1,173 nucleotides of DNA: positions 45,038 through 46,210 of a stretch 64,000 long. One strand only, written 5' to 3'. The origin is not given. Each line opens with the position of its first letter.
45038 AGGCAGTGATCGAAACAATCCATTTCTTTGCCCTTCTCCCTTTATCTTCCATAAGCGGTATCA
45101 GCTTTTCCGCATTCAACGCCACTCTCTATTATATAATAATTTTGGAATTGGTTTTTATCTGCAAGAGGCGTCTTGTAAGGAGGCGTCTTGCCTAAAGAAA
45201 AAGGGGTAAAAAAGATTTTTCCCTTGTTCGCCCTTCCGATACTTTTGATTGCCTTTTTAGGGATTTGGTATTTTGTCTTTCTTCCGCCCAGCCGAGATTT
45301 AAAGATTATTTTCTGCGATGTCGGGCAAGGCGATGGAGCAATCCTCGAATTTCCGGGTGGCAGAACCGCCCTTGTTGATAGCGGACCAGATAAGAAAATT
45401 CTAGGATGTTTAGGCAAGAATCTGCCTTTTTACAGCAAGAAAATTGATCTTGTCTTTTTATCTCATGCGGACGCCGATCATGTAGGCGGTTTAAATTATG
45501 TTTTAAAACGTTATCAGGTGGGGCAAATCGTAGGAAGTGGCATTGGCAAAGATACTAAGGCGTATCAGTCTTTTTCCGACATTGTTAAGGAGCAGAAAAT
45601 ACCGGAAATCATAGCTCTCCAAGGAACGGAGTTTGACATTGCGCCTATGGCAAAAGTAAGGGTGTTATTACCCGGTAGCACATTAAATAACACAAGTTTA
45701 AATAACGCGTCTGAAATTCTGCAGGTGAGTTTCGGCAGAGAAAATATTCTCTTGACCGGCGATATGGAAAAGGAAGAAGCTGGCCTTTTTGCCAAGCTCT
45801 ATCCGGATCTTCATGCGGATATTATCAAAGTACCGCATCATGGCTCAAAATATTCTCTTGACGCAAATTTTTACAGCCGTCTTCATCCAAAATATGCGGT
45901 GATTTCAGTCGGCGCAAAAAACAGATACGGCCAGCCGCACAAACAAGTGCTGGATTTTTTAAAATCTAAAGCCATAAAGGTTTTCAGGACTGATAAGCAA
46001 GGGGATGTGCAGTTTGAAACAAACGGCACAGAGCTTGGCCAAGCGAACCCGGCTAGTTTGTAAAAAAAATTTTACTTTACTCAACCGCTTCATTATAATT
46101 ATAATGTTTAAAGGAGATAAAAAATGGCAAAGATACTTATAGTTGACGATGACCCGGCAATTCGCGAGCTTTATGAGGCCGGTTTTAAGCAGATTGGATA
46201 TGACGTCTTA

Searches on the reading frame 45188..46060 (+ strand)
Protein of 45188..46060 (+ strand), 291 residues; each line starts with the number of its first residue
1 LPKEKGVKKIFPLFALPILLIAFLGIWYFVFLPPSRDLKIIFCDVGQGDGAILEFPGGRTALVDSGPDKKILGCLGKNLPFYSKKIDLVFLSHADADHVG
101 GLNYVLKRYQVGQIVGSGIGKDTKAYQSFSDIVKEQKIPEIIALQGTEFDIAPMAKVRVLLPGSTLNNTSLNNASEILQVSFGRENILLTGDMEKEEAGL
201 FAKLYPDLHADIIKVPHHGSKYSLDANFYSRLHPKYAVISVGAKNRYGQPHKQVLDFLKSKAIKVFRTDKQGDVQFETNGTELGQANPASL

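Call 31: search_protein_families(library=pfam, proteins=[window:45188-46060:+], max_evalue=0.00001)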
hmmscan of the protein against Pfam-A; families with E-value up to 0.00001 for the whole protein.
window:45188-46060:+ (291 aa): 2 families
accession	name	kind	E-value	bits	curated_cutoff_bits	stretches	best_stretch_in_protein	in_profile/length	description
PF00753.33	Lactamase_B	-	2.7e-12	47.5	22.7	1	52-241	10-194/196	Metallo-beta-lactamase superfamily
PF12706.13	Lactamase_B_2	-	4e-06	27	27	1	60-204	2-154/200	Beta-lactamase superfamily domain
